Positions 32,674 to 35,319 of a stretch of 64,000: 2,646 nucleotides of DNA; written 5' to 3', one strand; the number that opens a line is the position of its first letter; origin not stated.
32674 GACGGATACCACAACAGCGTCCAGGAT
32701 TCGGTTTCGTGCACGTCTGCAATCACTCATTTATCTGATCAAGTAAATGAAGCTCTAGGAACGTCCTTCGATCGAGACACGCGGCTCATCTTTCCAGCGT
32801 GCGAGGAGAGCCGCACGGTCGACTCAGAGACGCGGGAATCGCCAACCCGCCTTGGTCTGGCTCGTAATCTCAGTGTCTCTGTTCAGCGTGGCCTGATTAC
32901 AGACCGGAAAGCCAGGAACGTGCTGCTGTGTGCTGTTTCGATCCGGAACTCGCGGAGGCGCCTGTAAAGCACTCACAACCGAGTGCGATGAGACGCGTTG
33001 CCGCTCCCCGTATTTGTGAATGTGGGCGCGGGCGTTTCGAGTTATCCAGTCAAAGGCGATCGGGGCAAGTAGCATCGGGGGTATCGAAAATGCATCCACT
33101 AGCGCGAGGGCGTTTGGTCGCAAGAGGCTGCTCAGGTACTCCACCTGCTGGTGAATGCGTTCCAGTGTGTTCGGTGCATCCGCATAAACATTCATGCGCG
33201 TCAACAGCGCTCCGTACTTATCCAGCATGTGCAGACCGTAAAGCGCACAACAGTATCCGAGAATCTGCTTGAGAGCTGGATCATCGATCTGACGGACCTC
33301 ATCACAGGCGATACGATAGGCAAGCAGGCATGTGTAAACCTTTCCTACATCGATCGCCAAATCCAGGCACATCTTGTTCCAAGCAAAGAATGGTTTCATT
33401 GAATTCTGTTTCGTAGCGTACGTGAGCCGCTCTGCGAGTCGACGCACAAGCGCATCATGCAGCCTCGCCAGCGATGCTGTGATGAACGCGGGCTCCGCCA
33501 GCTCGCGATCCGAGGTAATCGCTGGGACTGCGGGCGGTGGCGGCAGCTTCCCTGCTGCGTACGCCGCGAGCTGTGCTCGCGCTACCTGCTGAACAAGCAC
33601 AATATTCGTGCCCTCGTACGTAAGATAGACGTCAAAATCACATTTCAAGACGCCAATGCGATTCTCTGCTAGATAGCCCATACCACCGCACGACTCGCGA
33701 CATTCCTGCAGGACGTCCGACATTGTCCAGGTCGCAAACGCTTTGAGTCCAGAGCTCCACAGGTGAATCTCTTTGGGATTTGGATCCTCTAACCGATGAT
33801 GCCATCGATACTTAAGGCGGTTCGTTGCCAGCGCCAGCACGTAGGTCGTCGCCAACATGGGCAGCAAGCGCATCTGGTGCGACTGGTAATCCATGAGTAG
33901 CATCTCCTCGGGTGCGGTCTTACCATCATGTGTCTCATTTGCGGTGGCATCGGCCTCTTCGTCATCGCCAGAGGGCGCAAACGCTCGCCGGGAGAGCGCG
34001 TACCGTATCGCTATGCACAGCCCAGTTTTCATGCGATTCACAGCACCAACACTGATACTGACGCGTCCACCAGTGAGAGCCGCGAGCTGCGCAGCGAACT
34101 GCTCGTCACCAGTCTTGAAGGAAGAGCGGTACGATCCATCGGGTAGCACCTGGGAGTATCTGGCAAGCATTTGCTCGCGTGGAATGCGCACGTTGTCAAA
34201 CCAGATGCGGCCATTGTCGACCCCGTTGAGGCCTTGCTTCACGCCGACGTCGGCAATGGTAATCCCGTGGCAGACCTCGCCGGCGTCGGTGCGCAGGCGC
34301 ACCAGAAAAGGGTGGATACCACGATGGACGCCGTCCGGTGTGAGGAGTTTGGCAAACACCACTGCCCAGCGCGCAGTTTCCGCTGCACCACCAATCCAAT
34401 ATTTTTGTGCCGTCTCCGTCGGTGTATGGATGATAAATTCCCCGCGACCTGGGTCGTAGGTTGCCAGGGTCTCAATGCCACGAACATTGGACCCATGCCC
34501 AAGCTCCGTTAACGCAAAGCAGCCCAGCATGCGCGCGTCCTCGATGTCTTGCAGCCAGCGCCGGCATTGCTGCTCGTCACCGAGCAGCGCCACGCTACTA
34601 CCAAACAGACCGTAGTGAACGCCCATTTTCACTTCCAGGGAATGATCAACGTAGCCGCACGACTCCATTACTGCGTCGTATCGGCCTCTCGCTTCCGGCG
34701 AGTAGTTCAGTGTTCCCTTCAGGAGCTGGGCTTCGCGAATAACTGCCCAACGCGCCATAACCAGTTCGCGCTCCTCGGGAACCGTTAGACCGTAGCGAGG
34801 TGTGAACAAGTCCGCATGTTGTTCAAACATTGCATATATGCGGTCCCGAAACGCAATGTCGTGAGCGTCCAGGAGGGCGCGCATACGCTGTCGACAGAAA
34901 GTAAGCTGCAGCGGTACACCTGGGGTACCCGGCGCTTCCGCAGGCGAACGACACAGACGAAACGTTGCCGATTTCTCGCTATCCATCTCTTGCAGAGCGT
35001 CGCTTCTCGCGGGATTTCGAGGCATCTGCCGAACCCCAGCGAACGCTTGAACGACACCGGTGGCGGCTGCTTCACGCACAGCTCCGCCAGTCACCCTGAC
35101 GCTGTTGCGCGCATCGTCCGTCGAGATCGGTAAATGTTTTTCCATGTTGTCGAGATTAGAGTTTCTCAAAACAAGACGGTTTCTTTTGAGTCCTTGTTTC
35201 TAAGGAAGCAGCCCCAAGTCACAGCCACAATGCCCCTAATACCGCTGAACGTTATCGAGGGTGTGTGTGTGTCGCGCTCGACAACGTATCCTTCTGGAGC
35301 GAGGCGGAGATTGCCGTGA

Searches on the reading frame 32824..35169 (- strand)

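Call 10: search_protein_families(library=pfam, proteins=[window:32824-35169:-], max_evalue=0.01)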
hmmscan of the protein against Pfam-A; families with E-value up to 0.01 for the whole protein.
window:32824-35169:- (781 aa): 6 families
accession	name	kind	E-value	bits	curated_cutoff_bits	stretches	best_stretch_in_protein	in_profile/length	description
PF22924.1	ACOX_C_alpha1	-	1.6e-37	129.4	27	1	364-532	3-167/169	Acyl-CoA oxidase, C-alpha1 domain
PF01756.24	ACOX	-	5.3e-16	59.2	22.1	1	573-701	11-139/181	Acyl-CoA oxidase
PF02770.24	Acyl-CoA_dh_M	-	1.1e-12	48.3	33.3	1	217-327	1-97/97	Acyl-CoA dehydrogenase, middle domain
PF00441.29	Acyl-CoA_dh_1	-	8.6e-11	42.6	22.4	1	424-533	46-149/150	Acyl-CoA dehydrogenase, C-terminal domain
PF14749.11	Acyl-CoA_ox_N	-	9.7e-05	23.3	25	1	97-213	6-118/120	Acyl-coenzyme A oxidase N-terminal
PF02771.21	Acyl-CoA_dh_N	-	0.0035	18.1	22.9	0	166-209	66-109/113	Acyl-CoA dehydrogenase, N-terminal domain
